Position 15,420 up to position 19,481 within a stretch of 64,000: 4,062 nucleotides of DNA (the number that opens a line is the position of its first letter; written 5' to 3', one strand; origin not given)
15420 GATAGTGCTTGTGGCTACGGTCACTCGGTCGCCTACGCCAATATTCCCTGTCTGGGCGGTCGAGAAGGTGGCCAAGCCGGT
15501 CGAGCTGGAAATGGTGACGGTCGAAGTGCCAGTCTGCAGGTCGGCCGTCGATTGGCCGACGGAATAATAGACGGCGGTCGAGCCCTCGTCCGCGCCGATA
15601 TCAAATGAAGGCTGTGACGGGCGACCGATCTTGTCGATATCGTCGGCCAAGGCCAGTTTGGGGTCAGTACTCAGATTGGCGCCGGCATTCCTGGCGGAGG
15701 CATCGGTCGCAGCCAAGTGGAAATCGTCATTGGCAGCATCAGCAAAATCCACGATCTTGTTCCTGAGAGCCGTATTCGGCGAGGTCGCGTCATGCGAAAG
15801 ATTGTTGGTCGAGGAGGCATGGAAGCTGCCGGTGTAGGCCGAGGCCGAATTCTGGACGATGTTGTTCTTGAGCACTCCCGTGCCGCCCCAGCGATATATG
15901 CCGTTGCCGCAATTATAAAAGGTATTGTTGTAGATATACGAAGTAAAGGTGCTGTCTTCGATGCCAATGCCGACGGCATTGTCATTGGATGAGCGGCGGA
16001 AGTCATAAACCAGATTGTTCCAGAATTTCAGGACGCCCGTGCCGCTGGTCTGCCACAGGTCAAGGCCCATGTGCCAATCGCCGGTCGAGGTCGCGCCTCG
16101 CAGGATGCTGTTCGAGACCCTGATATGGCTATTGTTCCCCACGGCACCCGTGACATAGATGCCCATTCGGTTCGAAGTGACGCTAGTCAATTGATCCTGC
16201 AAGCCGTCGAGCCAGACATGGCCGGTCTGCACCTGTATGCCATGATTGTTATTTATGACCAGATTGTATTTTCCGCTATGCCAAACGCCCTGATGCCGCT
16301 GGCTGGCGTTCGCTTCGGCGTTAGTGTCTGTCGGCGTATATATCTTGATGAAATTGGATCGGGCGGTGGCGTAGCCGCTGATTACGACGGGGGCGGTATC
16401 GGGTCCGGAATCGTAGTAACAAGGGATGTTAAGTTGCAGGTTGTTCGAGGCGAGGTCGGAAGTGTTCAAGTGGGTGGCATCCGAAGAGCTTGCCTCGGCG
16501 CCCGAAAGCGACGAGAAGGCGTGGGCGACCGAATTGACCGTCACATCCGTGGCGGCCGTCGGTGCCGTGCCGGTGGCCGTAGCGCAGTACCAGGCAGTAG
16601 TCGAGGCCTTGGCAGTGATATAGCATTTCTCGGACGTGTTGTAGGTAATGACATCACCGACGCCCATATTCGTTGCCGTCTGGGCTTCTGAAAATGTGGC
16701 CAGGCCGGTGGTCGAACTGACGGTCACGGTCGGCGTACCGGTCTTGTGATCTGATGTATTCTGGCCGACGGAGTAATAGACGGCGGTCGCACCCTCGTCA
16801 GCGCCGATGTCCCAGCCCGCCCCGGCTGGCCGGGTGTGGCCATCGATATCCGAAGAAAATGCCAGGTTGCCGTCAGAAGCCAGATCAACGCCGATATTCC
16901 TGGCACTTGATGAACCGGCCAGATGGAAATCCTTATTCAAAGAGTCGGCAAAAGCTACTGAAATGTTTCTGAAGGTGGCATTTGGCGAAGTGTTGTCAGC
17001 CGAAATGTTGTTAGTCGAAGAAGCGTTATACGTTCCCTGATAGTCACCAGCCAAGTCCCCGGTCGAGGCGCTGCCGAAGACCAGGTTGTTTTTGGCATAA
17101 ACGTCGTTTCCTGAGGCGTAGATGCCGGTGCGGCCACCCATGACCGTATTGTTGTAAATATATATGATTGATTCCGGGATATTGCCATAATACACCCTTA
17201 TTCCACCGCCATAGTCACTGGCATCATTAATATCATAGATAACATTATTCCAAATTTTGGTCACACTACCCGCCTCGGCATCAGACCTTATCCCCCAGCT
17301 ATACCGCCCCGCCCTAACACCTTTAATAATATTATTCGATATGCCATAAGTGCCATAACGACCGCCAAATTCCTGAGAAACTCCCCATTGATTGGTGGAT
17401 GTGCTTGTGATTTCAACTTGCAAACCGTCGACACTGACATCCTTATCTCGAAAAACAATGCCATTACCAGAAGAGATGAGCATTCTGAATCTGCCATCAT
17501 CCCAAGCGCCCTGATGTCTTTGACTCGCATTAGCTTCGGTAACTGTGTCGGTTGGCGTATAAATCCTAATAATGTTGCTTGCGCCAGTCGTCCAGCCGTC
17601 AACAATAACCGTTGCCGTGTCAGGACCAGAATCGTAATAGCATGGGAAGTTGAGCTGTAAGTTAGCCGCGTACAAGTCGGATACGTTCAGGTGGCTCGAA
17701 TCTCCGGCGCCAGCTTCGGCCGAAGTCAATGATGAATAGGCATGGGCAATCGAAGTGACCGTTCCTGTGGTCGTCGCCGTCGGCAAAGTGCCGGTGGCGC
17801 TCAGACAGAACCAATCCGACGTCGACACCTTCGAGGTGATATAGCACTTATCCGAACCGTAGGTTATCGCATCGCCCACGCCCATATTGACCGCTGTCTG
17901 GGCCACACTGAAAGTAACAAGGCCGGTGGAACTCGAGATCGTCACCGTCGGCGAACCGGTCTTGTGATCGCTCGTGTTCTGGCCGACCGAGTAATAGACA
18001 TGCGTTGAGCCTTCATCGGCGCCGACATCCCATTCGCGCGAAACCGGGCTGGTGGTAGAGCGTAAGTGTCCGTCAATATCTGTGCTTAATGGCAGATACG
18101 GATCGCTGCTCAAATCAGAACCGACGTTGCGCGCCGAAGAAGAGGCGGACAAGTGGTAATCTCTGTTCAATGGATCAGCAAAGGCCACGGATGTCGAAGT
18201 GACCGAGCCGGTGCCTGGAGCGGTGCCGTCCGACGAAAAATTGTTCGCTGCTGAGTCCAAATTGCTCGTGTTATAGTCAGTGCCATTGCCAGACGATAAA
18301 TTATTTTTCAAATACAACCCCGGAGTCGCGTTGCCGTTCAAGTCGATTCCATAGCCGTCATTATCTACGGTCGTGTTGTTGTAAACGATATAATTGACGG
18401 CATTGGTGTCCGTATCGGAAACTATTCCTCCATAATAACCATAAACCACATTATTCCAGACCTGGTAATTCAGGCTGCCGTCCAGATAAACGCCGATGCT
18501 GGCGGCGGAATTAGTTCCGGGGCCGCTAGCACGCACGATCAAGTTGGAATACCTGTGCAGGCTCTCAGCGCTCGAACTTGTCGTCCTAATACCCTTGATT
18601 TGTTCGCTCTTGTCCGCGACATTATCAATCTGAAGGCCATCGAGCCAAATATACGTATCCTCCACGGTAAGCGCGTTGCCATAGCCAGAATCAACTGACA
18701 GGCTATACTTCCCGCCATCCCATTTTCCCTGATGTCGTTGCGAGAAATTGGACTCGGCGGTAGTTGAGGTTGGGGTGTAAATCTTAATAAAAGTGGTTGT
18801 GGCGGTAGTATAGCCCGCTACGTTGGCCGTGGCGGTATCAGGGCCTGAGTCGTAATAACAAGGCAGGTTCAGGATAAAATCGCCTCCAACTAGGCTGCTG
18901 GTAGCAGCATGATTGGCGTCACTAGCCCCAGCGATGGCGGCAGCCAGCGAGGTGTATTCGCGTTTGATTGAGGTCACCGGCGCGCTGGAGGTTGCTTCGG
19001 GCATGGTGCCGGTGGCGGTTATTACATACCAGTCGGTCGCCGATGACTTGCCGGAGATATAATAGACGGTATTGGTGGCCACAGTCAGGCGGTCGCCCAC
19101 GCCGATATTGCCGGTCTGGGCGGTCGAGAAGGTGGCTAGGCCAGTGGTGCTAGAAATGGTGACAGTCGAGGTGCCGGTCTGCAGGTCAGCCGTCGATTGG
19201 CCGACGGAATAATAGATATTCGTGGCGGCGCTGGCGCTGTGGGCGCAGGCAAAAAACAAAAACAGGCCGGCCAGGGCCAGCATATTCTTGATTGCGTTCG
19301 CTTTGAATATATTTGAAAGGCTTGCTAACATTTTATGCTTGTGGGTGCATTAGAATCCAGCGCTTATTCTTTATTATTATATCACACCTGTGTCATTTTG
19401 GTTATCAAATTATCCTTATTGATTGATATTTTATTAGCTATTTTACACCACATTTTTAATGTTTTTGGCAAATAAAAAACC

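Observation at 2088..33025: Three-module (A-B-C) super-repeat of ~3.6 kb; the two paralogs differ by exactly one super-repeat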

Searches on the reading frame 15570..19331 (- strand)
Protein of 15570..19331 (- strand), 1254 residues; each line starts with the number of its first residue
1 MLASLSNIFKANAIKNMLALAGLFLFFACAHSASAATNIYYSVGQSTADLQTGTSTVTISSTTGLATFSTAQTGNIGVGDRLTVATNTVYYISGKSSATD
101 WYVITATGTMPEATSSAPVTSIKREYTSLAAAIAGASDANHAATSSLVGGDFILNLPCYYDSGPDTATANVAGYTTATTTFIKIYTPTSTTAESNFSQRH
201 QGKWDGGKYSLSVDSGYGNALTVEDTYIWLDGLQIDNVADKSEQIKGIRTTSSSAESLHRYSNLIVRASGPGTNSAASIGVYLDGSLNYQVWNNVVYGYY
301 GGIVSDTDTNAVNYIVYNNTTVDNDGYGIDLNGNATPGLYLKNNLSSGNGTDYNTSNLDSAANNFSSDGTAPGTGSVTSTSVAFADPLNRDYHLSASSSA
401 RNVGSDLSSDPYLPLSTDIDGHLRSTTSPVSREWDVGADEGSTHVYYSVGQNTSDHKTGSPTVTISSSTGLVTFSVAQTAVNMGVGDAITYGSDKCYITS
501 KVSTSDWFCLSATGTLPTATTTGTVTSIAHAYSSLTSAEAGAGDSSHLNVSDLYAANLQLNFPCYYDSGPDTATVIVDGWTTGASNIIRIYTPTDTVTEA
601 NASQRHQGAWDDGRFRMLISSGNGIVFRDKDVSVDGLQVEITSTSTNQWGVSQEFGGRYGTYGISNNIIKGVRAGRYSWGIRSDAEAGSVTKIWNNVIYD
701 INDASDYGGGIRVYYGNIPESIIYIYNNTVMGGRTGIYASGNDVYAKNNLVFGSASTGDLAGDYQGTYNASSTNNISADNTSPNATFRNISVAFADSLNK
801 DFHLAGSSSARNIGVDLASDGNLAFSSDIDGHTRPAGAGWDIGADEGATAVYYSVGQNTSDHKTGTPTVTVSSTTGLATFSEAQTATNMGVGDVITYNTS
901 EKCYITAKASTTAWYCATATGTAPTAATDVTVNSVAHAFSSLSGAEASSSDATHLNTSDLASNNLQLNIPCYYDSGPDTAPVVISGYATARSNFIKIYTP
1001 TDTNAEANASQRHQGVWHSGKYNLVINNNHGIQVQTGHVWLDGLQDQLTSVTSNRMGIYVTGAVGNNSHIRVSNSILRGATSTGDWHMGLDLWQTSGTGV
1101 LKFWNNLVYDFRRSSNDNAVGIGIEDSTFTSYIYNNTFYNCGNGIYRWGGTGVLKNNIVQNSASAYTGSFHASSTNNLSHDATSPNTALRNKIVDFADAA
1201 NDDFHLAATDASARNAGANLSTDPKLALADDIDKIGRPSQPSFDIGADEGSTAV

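Call 8: search_protein_families(library=ncbifam, proteins=[window:15570-19331:-], max_evalue=0.1)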
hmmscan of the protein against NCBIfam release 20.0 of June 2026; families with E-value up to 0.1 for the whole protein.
window:15570-19331:- (1254 aa): 3 families
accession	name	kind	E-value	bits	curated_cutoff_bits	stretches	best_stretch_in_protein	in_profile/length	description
NF041518.1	choice_anch_Q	domain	4.9e-06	26.7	25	1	801-846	16-56/58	choice-of-anchor Q domain-containing protein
TIGR03555.1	F420_mer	equivalog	0.0062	15.9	348.7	0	857-975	58-157/325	5,10-methylenetetrahydromethanopterin reductase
NF011829.0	PRK15301.1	equivalog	0.033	13.6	226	0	604-646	78-118/189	hypothetical protein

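Call 9: search_protein_families(library=pfam, proteins=[window:15570-19331:-], max_evalue=1)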
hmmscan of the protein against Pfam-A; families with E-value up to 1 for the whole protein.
window:15570-19331:- (1254 aa): 2 families
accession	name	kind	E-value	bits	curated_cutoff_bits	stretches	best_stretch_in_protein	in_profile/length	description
PF02960.20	K1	-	0.017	15.7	27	1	46-73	15-42/120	K1 glycoprotein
PF01523.21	PmbA_TldD_1st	-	0.065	13.8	20.9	0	692-717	14-39/65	PmbA/TldA metallopeptidase domain 1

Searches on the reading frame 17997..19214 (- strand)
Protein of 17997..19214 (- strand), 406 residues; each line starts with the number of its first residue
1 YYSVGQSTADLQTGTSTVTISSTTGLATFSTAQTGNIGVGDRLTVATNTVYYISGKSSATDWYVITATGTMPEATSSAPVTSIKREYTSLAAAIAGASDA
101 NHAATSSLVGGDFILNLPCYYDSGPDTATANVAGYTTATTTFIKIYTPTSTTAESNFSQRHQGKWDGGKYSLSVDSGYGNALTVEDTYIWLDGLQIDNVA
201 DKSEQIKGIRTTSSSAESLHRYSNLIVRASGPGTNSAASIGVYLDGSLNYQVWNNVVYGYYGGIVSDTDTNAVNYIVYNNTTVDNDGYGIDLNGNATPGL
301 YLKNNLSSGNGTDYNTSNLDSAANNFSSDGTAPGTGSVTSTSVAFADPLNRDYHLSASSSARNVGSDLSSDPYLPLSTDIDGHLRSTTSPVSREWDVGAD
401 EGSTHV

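Call 24: find_related_loci(query=A1, collection=genome_contigs, flank=10000)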
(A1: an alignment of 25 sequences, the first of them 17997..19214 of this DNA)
Query A1 (406 aa) in genome_contigs; peptide patterns used: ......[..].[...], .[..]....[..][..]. (x = any residue, [..] = any of these).
90 stretches matched a pattern; 51 encode a relative of the query (tblastn E <= 1e-3); 44 distinct loci.
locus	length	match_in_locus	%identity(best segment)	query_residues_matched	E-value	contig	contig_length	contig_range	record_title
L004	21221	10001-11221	46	1-406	5e-96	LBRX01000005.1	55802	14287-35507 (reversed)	MAG: Candidatus Moranbacteria bacterium GW2011_GWE2_36_40 US16_C0005, whole genome shotgun sequence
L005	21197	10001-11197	48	1-406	3e-95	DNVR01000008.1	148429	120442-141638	MAG TPA_asm: Candidatus Moraniibacteriota bacterium isolate UBA12142 contig_619, whole genome shotgun sequence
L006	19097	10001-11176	45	1-406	6e-88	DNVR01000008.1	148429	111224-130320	MAG TPA_asm: Candidatus Moraniibacteriota bacterium isolate UBA12142 contig_619, whole genome shotgun sequence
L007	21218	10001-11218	43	1-406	4e-86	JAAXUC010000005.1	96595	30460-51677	MAG: Candidatus Moraniibacteriota bacterium isolate W4_Combined_metabat1_134 W4_Combined_metabat1_134_NODE_46, whole gen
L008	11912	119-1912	42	1-406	3e-82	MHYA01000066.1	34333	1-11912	MAG: Planctomycetes bacterium GWF2_42_9 gwf2_scaffold_1977, whole genome shotgun sequence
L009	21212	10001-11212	41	1-406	1e-79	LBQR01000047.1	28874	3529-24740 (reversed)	MAG: Candidatus Moranbacteria bacterium GW2011_GWF2_35_54 UR83_C0047, whole genome shotgun sequence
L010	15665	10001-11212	41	1-406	1e-79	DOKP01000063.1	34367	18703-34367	MAG TPA_asm: Candidatus Moraniibacteriota bacterium isolate UBA9337 contig_97, whole genome shotgun sequence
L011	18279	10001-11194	45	1-406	1e-95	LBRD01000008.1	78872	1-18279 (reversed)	MAG: Parcubacteria group bacterium GW2011_GWC1_36_108 UR95_C0008, whole genome shotgun sequence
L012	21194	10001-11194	42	1-406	1e-74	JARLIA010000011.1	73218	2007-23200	MAG: Candidatus Paceibacterota bacterium isolate MAG_BA90 MetaBAT2_Bin_90_Anoxic_k141_1943865, whole genome shotgun sequ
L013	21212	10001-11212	42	1-401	2e-73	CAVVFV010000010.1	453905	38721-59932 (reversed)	MAG: Candidatus Falkowbacteria bacterium isolate MFD01188.bin.1.43 genome assembly, contig: contig_48026, whole genome s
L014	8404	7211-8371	43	1-406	9e-75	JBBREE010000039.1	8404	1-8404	MAG: Candidatus Moraniibacteriota bacterium isolate Co_metawrap_2488 Cmw_2488_k141_6419666_length_8404_cov_8.0000, whole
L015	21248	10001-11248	42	1-406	2e-73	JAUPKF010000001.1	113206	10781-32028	MAG: Patescibacteria group bacterium isolate erpe_2018_pw_0hr_WHONDRS-PP48-000085_A_bin.1 scaffold_4, whole genome shotg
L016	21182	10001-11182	43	1-401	3e-73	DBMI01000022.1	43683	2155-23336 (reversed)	MAG TPA_asm: Desulfarculales bacterium UBA702 UBA702_contig_1327, whole genome shotgun sequence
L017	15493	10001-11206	41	1-401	7e-73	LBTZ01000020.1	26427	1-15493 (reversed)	MAG: Parcubacteria group bacterium GW2011_GWD2_38_11 US70_C0020, whole genome shotgun sequence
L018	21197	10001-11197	42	1-406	2e-71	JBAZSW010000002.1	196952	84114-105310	MAG: Parcubacteria group bacterium isolate SO_2017_GW1_184 NODE_534_length_196952_cov_5.799009_OW334_2017, whole genome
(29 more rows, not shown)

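Call 47: find_related_loci(query=A1, collection=metagenome_contigs, flank=10000)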
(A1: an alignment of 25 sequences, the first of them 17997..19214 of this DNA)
Query A1 (406 aa) in metagenome_contigs; peptide patterns used: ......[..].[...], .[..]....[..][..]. (x = any residue, [..] = any of these).
149 stretches matched a pattern; 109 encode a relative of the query (tblastn E <= 1e-3); the best 80 are kept; 74 distinct loci.
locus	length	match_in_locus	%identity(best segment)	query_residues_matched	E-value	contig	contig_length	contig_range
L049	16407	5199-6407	51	1-406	3e-116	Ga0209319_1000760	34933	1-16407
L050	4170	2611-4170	60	1-406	1e-117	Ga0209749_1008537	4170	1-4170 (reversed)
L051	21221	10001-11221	46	1-406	6e-96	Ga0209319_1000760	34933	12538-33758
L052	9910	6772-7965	45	1-406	1e-95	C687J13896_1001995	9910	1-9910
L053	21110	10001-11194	45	1-406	1e-95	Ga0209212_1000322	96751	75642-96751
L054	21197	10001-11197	48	1-406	3e-95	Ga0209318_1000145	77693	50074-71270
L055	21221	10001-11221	46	1-406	5e-96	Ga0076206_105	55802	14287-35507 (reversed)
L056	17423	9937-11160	42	1-406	4e-84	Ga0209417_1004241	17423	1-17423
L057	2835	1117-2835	44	1-406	6e-84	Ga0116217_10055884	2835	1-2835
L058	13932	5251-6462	41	1-406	7e-80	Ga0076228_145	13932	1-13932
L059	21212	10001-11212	41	1-406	8e-80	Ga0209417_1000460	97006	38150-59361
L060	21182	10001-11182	45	1-406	4e-78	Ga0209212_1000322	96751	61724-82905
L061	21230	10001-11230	42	1-406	1e-76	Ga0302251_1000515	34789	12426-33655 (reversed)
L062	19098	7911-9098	45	1-401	1e-76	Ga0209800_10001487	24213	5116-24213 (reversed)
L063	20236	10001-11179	45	1-406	3e-76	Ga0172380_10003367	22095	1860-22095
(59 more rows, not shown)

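Call 93: search_protein_representatives(alignment_id=A1)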
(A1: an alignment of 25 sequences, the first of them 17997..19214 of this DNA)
Query: 25 sequences, 404 profile positions. Proteins with E-value up to 0.001 (for the whole library): 15799; up to 1e-10: 6776; up to 1e-30: 2358. The best 150 are listed.
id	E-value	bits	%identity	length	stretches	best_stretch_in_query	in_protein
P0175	0.0e+00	5755.4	-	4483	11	1-404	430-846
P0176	0.0e+00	4628.1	-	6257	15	1-404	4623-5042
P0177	0.0e+00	4168.7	-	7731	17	1-400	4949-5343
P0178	0.0e+00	3151.6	-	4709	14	1-400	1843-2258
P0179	0.0e+00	2578.2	-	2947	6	1-404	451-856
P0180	0.0e+00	2514.5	-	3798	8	1-403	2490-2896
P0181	0.0e+00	2512.8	-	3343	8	1-403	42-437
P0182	0.0e+00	2476.2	-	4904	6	1-399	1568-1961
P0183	0.0e+00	2314.2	-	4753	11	50-402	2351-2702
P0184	0.0e+00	2177.6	-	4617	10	1-403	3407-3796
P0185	0.0e+00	2176.5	-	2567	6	1-404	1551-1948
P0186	0.0e+00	2123.5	-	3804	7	1-404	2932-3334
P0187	0.0e+00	2007.6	-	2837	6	1-400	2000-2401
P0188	0.0e+00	1927.5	-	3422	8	1-404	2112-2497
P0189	0.0e+00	1903.8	-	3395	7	1-402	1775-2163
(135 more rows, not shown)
